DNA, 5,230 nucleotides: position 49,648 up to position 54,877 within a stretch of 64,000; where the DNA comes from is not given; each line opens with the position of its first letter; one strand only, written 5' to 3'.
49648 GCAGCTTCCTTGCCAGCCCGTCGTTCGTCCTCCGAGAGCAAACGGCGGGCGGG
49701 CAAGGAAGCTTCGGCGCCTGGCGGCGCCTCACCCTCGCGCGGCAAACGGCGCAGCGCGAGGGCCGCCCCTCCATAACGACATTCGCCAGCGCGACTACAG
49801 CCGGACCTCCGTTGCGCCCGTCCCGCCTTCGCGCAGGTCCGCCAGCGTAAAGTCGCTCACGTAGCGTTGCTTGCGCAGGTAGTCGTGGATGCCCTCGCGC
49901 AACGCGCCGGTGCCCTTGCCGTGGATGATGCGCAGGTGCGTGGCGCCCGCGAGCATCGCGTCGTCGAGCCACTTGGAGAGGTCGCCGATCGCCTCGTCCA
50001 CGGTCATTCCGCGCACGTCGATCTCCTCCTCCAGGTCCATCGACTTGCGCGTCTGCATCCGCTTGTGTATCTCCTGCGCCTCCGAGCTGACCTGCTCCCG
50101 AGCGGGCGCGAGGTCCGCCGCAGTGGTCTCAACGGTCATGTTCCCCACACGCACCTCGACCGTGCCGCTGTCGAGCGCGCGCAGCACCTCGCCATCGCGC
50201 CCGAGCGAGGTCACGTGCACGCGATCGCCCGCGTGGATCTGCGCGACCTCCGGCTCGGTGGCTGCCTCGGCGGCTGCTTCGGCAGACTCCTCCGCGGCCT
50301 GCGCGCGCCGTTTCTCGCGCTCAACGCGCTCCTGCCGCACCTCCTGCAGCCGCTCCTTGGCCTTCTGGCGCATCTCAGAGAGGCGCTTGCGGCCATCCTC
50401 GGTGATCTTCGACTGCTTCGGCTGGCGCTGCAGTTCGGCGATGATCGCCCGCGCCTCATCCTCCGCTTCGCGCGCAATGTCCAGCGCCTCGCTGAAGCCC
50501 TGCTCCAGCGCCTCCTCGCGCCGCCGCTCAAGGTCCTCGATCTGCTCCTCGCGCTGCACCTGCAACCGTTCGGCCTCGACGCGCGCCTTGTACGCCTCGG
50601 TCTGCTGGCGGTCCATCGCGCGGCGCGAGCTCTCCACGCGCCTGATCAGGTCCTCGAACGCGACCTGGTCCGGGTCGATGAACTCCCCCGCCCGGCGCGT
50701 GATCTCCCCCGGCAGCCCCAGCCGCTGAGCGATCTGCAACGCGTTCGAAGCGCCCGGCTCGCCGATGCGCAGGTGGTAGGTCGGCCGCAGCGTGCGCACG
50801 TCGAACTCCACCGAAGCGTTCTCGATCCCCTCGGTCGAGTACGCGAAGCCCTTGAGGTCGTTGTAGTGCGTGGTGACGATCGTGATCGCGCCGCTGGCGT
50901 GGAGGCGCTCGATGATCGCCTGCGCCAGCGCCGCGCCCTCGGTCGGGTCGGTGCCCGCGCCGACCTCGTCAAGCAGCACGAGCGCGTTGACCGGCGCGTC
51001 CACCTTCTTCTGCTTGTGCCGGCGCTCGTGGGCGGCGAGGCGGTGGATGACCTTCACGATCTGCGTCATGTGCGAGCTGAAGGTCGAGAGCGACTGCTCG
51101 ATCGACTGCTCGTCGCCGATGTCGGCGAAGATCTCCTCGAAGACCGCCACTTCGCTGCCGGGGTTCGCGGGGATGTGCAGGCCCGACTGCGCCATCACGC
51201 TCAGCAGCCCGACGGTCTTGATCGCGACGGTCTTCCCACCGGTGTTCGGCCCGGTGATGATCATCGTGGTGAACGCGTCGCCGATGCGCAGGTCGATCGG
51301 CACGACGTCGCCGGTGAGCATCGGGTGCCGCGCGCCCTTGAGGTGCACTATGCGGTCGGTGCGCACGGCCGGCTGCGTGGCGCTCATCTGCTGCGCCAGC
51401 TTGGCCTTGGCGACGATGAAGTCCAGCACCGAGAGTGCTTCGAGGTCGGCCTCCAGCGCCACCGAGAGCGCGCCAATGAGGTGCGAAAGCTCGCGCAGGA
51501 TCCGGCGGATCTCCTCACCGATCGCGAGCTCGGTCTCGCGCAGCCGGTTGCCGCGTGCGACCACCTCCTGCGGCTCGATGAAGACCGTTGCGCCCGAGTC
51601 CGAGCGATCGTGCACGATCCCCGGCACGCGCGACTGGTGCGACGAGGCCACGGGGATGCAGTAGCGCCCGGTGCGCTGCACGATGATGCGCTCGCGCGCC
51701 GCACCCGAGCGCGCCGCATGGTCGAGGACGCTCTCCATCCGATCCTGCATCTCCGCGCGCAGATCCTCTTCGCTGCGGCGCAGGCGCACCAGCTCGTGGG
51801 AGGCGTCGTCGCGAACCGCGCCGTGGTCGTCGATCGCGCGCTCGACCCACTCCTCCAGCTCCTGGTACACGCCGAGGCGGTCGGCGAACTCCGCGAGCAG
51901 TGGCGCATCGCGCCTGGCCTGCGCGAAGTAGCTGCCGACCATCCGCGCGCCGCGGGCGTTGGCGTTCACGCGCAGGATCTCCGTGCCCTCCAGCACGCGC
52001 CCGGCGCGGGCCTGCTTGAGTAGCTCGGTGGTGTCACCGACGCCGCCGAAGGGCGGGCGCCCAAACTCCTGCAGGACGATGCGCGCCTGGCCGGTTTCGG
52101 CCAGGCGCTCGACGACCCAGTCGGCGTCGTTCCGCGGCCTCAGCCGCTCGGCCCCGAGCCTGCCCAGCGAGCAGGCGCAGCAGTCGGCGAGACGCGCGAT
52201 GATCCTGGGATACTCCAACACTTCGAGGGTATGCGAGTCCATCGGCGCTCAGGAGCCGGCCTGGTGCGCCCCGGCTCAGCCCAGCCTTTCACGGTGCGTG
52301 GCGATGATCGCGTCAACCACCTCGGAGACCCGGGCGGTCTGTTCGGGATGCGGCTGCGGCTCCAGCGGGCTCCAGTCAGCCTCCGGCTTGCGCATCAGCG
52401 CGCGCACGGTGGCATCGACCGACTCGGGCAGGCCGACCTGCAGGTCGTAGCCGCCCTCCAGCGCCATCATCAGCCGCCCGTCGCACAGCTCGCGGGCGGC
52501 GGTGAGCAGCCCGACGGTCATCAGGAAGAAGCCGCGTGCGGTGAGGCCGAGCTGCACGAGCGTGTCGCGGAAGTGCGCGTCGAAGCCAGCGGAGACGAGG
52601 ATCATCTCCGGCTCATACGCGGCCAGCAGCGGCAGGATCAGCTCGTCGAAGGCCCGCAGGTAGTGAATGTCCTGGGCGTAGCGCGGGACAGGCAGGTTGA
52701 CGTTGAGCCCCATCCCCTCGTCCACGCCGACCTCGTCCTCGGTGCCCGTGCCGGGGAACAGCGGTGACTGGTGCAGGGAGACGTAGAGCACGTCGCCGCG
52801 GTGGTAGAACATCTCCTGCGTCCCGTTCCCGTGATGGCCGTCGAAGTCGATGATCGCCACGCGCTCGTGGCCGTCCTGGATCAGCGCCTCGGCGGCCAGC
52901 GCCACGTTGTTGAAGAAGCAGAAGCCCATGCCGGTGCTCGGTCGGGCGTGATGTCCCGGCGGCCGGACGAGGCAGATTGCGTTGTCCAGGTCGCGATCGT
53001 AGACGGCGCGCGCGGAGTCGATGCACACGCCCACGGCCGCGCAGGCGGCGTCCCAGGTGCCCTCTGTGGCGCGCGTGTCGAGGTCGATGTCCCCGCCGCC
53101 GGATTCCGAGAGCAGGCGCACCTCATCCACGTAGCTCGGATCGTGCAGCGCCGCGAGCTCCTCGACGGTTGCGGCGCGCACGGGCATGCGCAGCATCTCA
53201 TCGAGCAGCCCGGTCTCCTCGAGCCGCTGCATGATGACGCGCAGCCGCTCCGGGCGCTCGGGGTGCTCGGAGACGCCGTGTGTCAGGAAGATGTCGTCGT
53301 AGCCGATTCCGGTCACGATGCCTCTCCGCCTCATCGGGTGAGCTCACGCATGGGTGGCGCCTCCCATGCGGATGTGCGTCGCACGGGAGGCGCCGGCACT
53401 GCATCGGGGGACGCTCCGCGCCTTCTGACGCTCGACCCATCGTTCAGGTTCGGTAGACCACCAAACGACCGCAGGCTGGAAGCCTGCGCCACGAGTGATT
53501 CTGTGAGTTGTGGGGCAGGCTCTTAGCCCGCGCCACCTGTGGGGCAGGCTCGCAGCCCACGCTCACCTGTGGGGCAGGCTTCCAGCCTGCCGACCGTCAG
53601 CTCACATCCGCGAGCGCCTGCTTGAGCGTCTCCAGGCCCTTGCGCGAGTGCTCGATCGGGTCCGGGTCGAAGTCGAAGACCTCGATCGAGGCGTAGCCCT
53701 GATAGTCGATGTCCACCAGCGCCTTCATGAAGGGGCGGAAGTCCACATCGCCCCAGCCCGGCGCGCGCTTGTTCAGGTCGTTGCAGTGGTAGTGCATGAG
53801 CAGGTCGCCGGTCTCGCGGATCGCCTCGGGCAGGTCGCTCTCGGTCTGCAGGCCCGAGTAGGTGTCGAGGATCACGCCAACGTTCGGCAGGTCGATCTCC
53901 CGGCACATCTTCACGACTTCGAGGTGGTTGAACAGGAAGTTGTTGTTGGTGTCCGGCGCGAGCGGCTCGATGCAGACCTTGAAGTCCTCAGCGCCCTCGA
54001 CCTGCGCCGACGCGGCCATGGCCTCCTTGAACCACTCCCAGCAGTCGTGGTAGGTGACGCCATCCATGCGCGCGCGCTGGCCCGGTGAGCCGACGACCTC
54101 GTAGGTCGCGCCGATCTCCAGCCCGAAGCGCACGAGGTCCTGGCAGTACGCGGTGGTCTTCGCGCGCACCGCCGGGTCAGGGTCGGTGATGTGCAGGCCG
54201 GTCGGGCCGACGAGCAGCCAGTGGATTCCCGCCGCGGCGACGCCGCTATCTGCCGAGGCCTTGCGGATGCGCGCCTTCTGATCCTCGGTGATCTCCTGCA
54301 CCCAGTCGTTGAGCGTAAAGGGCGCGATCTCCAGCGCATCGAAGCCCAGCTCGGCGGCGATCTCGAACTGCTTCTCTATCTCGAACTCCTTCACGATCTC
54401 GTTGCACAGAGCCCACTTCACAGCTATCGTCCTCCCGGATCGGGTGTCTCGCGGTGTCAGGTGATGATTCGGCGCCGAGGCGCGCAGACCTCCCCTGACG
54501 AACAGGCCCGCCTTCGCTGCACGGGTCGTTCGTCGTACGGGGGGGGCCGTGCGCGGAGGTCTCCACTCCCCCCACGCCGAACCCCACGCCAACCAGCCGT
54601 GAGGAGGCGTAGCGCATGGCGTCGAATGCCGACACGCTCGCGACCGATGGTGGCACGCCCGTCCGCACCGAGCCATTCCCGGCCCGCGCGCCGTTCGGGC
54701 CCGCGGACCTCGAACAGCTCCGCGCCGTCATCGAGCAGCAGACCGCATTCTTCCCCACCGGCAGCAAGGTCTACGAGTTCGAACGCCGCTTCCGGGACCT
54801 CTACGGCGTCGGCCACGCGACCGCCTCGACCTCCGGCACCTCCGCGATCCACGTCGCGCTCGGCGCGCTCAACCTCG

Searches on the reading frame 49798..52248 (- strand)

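Call 64: search_protein_families(library=pfam, proteins=[window:49798-52248:-], max_evalue=0.00001)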
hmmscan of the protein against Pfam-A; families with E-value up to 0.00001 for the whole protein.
window:49798-52248:- (817 aa): 3 families
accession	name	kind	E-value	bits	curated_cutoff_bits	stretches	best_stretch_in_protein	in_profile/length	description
PF00488.27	MutS_V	-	4.6e-31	108.7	30.2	1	329-522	1-182/188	MutS domain V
PF01713.27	Smr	-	1.6e-24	86.3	25.7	1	743-817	1-76/77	Smr domain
PF20297.4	MSSS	-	1.8e-09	37.5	26.8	1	673-713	1-42/42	MutS2 and Smr-associated SH3 domain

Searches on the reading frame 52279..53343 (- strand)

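Call 64: search_protein_families(library=pfam, proteins=[window:52279-53343:-], max_evalue=0.00001)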
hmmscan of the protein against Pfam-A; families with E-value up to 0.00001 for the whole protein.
window:52279-53343:- (355 aa): 1 family
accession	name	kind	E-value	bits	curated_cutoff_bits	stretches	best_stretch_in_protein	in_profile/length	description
PF00850.24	Hist_deacetyl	-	3.9e-90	302.6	27.9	1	27-315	1-297/298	Histone deacetylase domain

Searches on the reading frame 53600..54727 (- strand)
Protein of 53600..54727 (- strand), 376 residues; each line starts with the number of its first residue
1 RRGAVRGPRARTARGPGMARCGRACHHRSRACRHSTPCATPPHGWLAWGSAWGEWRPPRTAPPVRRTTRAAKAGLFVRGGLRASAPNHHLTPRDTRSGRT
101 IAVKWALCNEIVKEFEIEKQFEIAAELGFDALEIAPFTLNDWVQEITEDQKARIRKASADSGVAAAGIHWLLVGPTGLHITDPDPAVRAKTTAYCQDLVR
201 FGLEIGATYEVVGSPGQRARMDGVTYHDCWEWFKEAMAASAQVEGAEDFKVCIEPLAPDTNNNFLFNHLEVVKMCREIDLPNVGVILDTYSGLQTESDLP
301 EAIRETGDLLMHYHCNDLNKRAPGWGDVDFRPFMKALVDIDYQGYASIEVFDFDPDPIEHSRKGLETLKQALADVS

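Call 64: search_protein_families(library=pfam, proteins=[window:53600-54727:-], max_evalue=0.00001)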
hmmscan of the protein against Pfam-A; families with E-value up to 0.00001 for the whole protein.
window:53600-54727:- (376 aa): 1 family
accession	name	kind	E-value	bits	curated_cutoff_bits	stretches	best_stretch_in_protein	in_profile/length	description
PF01261.30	AP_endonuc_2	-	9.1e-36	124.2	31.1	1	121-370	1-248/249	Xylose isomerase-like TIM barrel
